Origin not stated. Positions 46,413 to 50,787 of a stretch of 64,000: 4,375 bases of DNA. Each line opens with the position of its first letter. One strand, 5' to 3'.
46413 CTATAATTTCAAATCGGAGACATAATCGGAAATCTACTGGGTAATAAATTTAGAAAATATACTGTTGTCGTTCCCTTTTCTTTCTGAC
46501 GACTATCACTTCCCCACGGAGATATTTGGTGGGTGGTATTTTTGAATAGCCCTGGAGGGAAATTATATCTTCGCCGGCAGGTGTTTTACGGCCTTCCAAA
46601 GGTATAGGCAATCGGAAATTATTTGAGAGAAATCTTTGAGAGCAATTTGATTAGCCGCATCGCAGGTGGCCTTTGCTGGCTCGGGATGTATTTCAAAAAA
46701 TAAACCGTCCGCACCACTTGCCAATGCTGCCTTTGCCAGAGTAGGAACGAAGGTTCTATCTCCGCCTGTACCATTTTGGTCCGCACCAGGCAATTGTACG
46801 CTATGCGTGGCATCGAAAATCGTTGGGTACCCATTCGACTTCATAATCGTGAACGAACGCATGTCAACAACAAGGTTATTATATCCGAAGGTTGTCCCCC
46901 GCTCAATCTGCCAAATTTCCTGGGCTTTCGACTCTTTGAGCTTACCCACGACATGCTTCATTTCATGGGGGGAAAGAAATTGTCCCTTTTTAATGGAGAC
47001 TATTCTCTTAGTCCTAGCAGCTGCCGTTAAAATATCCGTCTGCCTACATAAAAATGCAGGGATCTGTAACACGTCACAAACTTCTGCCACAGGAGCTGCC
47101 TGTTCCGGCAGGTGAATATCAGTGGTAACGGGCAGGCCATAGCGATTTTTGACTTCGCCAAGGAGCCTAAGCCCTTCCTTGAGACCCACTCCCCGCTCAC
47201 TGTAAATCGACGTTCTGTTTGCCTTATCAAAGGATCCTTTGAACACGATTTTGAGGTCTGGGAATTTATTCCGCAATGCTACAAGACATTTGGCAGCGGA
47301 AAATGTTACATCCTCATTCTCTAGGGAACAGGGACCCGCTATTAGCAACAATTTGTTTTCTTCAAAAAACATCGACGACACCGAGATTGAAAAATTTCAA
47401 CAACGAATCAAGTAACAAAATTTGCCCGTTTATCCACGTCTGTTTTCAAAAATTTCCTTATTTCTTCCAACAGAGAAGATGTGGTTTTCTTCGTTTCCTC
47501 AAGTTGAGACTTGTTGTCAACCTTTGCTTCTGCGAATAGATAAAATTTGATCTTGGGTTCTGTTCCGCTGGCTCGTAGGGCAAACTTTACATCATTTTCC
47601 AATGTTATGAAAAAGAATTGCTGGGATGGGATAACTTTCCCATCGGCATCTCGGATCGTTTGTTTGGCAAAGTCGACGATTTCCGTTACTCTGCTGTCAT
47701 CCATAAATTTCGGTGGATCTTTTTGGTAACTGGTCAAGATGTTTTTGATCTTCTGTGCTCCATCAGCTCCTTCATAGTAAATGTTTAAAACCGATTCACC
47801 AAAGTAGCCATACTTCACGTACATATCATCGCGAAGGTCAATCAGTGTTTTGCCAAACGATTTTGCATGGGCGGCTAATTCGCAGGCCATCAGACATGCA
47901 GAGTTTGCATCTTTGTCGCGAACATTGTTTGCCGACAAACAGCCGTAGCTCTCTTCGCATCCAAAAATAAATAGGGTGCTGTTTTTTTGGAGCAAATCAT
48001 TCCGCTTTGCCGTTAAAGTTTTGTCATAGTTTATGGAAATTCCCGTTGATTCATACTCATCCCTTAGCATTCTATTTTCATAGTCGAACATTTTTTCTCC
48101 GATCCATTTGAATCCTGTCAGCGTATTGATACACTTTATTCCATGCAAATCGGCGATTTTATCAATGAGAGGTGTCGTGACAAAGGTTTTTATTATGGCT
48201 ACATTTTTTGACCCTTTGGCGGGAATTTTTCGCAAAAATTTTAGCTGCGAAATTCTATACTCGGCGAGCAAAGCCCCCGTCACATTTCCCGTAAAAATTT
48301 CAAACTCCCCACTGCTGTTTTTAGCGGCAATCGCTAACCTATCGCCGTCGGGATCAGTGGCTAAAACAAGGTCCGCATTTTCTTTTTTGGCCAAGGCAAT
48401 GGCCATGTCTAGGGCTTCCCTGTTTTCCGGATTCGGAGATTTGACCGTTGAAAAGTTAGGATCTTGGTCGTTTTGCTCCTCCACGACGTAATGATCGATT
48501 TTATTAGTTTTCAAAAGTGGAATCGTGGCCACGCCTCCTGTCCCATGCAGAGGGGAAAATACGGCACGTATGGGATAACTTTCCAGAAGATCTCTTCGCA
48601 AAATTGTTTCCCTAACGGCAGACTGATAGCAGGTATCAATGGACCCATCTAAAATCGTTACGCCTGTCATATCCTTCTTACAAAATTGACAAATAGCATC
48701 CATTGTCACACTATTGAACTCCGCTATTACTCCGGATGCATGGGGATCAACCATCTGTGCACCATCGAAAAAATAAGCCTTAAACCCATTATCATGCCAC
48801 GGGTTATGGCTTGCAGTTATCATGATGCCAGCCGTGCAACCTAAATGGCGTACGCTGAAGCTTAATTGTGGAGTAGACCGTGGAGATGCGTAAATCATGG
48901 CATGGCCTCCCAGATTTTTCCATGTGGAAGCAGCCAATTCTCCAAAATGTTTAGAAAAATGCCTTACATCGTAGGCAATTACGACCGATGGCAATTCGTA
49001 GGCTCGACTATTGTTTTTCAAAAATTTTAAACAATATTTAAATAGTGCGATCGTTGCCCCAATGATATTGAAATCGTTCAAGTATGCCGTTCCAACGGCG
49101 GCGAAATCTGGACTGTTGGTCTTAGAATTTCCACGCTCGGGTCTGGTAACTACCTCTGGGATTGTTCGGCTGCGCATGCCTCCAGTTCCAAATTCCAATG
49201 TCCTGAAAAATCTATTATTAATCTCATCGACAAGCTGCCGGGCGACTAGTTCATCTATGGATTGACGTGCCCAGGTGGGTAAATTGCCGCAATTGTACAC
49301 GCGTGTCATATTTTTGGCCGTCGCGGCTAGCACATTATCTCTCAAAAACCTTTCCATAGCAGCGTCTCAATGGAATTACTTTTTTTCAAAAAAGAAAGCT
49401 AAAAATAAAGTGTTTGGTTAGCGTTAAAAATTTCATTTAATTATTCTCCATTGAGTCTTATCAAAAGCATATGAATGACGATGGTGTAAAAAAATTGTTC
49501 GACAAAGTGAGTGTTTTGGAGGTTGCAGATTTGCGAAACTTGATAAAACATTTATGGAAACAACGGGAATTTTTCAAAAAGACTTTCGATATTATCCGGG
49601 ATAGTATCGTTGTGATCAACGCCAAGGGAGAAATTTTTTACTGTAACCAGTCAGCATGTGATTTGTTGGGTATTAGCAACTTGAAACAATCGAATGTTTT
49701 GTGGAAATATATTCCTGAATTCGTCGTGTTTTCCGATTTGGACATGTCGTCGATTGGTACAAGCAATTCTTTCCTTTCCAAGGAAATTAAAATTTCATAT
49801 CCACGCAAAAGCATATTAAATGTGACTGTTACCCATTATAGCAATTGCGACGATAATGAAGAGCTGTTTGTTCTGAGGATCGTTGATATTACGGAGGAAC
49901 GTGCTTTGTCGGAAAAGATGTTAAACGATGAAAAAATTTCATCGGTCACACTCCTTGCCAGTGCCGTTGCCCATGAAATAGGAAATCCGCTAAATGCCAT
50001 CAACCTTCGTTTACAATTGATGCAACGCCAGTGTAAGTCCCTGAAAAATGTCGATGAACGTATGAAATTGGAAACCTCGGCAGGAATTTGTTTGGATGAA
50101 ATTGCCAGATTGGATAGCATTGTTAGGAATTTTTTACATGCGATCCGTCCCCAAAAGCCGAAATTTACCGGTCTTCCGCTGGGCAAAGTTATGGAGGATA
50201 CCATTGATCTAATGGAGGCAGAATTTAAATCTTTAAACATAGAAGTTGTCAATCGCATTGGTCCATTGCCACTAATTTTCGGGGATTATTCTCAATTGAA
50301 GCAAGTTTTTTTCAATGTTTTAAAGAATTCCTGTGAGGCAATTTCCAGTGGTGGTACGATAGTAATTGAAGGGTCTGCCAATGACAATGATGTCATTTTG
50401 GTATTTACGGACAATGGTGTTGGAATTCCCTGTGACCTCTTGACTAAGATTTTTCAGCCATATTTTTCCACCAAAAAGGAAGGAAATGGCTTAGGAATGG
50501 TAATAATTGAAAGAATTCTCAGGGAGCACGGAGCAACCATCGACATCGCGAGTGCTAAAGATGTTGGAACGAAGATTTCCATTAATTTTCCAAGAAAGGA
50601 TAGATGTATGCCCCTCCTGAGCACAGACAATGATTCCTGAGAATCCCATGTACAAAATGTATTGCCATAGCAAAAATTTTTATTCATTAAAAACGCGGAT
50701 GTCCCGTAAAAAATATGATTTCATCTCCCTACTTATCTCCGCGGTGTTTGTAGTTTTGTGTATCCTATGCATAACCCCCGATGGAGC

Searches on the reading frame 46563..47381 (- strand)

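Call 21: search_protein_families(library=pfam, proteins=[window:46563-47381:-], max_evalue=0.001)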
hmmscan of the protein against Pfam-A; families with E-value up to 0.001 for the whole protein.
window:46563-47381:- (272 aa): 1 family
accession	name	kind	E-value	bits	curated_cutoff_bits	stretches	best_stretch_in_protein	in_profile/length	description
PF00793.26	DAHP_synth_1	-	3.2e-64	216.9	25.5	1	8-253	15-256/270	DAHP synthetase I family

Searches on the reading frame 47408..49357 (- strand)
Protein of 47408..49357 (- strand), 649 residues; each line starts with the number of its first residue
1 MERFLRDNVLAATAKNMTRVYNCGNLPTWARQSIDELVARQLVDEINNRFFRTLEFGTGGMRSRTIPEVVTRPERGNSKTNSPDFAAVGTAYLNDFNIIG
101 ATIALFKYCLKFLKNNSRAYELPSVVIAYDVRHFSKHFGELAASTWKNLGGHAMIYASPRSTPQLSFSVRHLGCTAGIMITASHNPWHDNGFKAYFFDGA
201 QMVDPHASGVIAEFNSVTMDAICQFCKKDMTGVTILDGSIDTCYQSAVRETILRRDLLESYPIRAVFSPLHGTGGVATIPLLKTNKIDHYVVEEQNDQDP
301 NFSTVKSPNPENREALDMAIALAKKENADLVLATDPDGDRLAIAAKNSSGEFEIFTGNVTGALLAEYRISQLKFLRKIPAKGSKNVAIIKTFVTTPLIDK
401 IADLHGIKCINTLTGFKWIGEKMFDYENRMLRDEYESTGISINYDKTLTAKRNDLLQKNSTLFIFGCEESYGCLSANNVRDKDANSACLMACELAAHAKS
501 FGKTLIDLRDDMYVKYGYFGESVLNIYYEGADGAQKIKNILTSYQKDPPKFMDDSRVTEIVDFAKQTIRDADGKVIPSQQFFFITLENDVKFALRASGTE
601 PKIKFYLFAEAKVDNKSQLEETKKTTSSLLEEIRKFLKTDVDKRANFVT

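Call 21: search_protein_families(library=pfam, proteins=[window:47408-49357:-], max_evalue=0.001)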
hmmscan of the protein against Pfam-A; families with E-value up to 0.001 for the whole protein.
window:47408-49357:- (649 aa): 3 families
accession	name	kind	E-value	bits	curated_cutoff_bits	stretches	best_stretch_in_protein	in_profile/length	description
PF02879.22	PGM_PMM_II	-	7.9e-23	81.4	29.3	1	244-346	3-101/103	Phosphoglucomutase/phosphomannomutase, alpha/beta/alpha domain II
PF02878.22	PGM_PMM_I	-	8.3e-23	81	22.5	1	116-217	37-134/138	Phosphoglucomutase/phosphomannomutase, alpha/beta/alpha domain I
PF02880.22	PGM_PMM_III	-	4.8e-16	59.4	20.7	1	357-516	2-115/115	Phosphoglucomutase/phosphomannomutase, alpha/beta/alpha domain III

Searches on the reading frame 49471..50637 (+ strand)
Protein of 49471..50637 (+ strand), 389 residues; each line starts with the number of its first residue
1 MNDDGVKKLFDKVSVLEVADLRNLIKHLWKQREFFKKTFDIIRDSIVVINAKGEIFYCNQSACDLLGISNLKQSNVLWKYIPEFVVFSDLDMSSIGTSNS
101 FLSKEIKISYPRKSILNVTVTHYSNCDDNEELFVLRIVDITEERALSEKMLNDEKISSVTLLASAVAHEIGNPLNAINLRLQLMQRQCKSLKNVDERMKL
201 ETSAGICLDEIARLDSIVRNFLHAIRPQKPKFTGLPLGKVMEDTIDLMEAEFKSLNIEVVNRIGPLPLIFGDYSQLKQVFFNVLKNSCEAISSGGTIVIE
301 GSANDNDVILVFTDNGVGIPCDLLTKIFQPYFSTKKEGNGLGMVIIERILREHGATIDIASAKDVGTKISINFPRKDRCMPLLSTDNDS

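Call 52: search_protein_families(library=pfam, proteins=[L002:2320-3420:+, L003:10545-11669:+, L004:10571-11782:+, L007:7929-9032:+, L008:7932-9074:+, L001:11699-14611:+, L003:11706-12836:+, L007:9066-10265:+, L008:9107-10846:+], max_evalue=0.1)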
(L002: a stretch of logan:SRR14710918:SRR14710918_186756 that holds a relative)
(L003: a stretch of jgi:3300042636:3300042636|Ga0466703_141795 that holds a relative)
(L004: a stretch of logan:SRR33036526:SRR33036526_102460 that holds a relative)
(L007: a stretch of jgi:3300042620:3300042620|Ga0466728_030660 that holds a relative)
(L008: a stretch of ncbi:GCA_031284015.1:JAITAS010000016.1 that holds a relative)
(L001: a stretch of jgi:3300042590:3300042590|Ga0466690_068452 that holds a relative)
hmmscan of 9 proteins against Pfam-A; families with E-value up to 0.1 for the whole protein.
L002:2320-3420:+ (366 aa): 3 families
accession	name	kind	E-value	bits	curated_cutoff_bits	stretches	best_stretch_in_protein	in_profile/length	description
PF05461.16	ApoL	-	0.0017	18.3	25.9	1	236-317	91-174/298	Apolipoprotein L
PF06664.17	WLS-like_TM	-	0.03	14.1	28.3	1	151-271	148-228/247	Wntless-like, transmembrane domain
PF11239.13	DUF3040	-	0.038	14.7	24.7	0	221-272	31-81/84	Protein of unknown function (DUF3040)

L003:10545-11669:+ (374 aa): 1 family
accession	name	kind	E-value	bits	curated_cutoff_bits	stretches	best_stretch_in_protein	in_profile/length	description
PF04888.17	SseC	-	0.00064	19.8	30.2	1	277-371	220-312/312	Secretion system effector C (SseC) like family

L004:10571-11782:+ (403 aa): 6 families
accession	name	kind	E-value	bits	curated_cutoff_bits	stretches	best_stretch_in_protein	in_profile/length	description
PF20990.2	DUF2207_C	-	0.0029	17.8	33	0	119-213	93-184/247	Predicted membrane protein (DUF2207) C-terminal domain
PF18142.6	SLATT_fungal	-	0.0032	18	26.5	1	264-383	8-118/121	SMODS and SLOG-associating 2TM effector domain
PF14015.11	DUF4231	-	0.028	15.3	24.7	0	265-322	12-64/103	Protein of unknown function (DUF4231)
PF12263.13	DUF3611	-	0.036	14.4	27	0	269-327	17-75/175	Protein of unknown function (DUF3611)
PF11239.13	DUF3040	-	0.043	14.5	24.7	1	159-209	32-76/84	Protein of unknown function (DUF3040)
PF05656.20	DUF805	-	0.098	13.6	25.7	0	267-326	9-68/111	Protein of unknown function (DUF805)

L007:7929-9032:+ (367 aa): 2 families
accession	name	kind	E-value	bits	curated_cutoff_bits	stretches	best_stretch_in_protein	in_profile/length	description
PF04888.17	SseC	-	0.00068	19.8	30.2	1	267-364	222-312/312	Secretion system effector C (SseC) like family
PF05055.17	DUF677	-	0.0023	17.3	29.1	1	227-343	170-290/336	Protein of unknown function (DUF677)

L008:7932-9074:+ (380 aa): 1 family
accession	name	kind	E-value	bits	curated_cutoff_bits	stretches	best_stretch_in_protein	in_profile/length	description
PF20990.2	DUF2207_C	-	3.3e-05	24.2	33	1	244-330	131-218/247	Predicted membrane protein (DUF2207) C-terminal domain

L001:11699-14611:+ (970 aa): 9 families
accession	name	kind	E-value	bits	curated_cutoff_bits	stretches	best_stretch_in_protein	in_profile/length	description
PF13863.11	DUF4200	-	1e-06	29.5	29.7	1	363-458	12-107/119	Domain of unknown function (DUF4200)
PF12325.13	TMF_TATA_bd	-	0.00015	22.3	29.1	1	419-484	14-78/115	TATA element modulatory factor 1 TATA binding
PF13851.11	GAS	-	0.0041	17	32.3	1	378-495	36-156/200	Growth-arrest specific micro-tubule binding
PF17675.6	APG6_N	-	0.0051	17.7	45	1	412-491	44-120/132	Apg6 coiled-coil region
PF24319.2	DUF7491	-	0.0067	17.1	30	1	415-477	19-81/90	Coiled-coil region of unknown function (DUF7491)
PF16331.10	TolA_bind_tri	-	0.011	16.2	30.1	1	411-445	19-53/76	TolA binding protein trimerisation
PF04977.20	DivIC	-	0.013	15.7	28.9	1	425-476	18-72/80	Septum formation initiator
PF06785.16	UPF0242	-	0.014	15.9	33.5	1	406-501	79-181/194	Uncharacterised protein family (UPF0242) N-terminus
PF16326.10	ABC_tran_CTD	-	0.067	13.8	32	1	415-442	6-33/69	ABC transporter C-terminal domain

L003:11706-12836:+ (376 aa): 1 family
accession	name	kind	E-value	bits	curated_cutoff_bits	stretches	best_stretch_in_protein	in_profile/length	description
PF18110.6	BRCC36_C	-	0.043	14.3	23.1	0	166-200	20-53/81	BRCC36 C-terminal helical domain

L007:9066-10265:+ (399 aa): 1 family
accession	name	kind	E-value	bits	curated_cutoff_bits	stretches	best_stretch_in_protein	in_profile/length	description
PF16906.11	Ribosomal_L26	-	0.079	13.9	28.8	0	63-99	22-44/82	Ribosomal proteins L26 eukaryotic, L24P archaeal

L008:9107-10846:+ (579 aa): 0 families

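Call 53: search_protein_families(library=ncbifam, proteins=[L002:2320-3420:+, L003:10545-11669:+, L004:10571-11782:+, L007:7929-9032:+, L008:7932-9074:+, L001:11699-14611:+, L003:11706-12836:+, L007:9066-10265:+, L008:9107-10846:+], max_evalue=0.1)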
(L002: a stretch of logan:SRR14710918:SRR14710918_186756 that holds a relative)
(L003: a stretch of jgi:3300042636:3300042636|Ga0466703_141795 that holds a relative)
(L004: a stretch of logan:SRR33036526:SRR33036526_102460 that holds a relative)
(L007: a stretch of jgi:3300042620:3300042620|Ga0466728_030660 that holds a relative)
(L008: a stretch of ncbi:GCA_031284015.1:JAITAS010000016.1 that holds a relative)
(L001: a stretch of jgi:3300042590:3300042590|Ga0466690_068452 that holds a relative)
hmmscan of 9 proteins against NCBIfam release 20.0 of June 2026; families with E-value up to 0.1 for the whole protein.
L002:2320-3420:+ (366 aa): 3 families
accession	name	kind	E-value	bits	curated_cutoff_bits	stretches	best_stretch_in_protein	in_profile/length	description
NF053808.1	Ssp4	equivalog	9.3e-05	21.8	300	1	237-292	89-145/280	Ssp4 family T6SS effector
NF033635.1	SLATT_fungal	domain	0.0065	16.4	35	1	244-347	24-126/128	SLATT domain-containing protein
NF049871.2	cytotoxin_MakA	exception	0.0091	15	320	1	236-301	188-252/354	alpha-pore-forming cytotoxin MakA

L003:10545-11669:+ (374 aa): 0 families

L004:10571-11782:+ (403 aa): 5 families
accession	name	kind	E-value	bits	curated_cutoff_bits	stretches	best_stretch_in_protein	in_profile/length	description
NF033632.1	SLATT_4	domain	0.0046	16.8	55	1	265-383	22-131/154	SLATT domain-containing protein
NF033483.0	PknB_PASTA_kin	equivalog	0.014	14.5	450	0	119-189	281-353/563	Stk1 family PASTA domain-containing Ser/Thr kinase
NF033634.1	SLATT_1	domain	0.017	15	41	0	267-323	21-72/132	SLATT domain-containing protein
NF047839.1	PspM_Rv2743c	equivalog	0.04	13.8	80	0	167-237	17-88/220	phage shock envelope stress response protein PspM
NF041730.1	XrtH_assoc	equivalog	0.064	13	35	0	164-204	104-145/184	exosortase H-associated membrane protein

L007:7929-9032:+ (367 aa): 0 families

L008:7932-9074:+ (380 aa): 0 families

L001:11699-14611:+ (970 aa): 14 families
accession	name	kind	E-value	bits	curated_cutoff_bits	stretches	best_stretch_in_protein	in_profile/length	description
TIGR04523.1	Mplasa_alph_rch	subfamily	4.5e-20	71.2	270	3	541-963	239-665/745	helix-rich protein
TIGR02168.1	SMC_prok_B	equivalog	3e-18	65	567.35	3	630-895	235-508/1181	chromosome segregation protein SMC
NF045487.1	ASRP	equivalog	8.8e-18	64.2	300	5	338-440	169-272/593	archaea-specific SMC-related protein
TIGR02169.1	SMC_prok_A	equivalog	4.4e-16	57.8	729.4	3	596-864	676-939/1165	chromosome segregation protein SMC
NF002572.0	PRK02224.1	equivalog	1.6e-07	30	1087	4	272-464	251-438/888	DNA double-strand break repair ATPase Rad50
NF052420.1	translocon_SseD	equivalog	7.9e-07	29.3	130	1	130-264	9-145/152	type III secretion system translocon protein SseD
NF038350.1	taxis_HmpF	equivalog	1.2e-06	27.2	200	2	371-534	110-278/553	pilus motility taxis protein HmpF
NF003034.1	PRK03918.1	equivalog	1e-05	23.7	700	1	338-599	175-424/878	DNA double-strand break repair ATPase Rad50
NF045780.1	TrlF_fam_ATP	equivalog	7.2e-05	21.7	350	1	191-459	416-686/944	TrlF family AAA-like ATPase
NF033885.1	conj_TraP_IncI1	equivalog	7.8e-05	22.5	135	1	166-302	12-144/217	conjugal transfer protein TraP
NF041035.1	Rad50_Halo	equivalog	0.0021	16.5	1000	1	720-874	269-429/883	DNA double-strand break repair ATPase Rad50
NF033206.1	ScyE_fam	subfamily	0.0059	16.2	80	1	36-235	11-187/333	ScyD/ScyE family protein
NF041034.1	Rad50_Sulf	equivalog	0.0061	14.5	1000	1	657-955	158-421/872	DNA double-strand break repair ATPase Rad50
NF047408.1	SA0632_fam_LP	equivalog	0.011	15.3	70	1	740-782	25-67/68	SA0632 family lipoprotein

L003:11706-12836:+ (376 aa): 0 families

L007:9066-10265:+ (399 aa): 5 families
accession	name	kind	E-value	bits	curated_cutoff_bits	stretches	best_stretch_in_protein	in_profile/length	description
NF052420.1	translocon_SseD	equivalog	0.00044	20.4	130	1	150-211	25-85/152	type III secretion system translocon protein SseD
NF043060.1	MAP_0585_fam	equivalog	0.022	14.7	170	1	202-305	28-154/319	MAP_0585 family protein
NF004918.0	PRK06274.1-4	equivalog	0.027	14.2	278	1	38-78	75-115/202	indolepyruvate oxidoreductase subunit beta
TIGR01399.1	hrcV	equivalog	0.06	11.8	692.25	0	38-167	392-520/677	type III secretion system export apparatus subunit SctV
NF011512.0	PRK14950.1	equivalog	0.097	11.8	593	0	117-342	285-486/585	DNA polymerase III subunits gamma and tau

L008:9107-10846:+ (579 aa): 8 families
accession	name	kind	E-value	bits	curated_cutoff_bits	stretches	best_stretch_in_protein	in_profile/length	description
TIGR02168.1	SMC_prok_B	equivalog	1.9e-06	26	567.35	1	204-451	710-959/1181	chromosome segregation protein SMC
TIGR04523.1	Mplasa_alph_rch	subfamily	7.6e-06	24.1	270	1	324-484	467-634/745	helix-rich protein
TIGR02169.1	SMC_prok_A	equivalog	1.7e-05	22.7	729.4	1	214-443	704-938/1165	chromosome segregation protein SMC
NF052420.1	translocon_SseD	equivalog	3.5e-05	24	130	2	142-206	16-80/152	type III secretion system translocon protein SseD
NF045487.1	ASRP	equivalog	0.00044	19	300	1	318-555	166-393/593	archaea-specific SMC-related protein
NF002572.0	PRK02224.1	equivalog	0.00053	18.4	1087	1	344-566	185-412/888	DNA double-strand break repair ATPase Rad50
NF040788.1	S-lay_SlaB_Mtsph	equivalog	0.0075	15.2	700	1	361-450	302-391/416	S-layer protein SlaB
NF003034.1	PRK03918.1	equivalog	0.032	12.2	700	1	238-488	166-412/878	DNA double-strand break repair ATPase Rad50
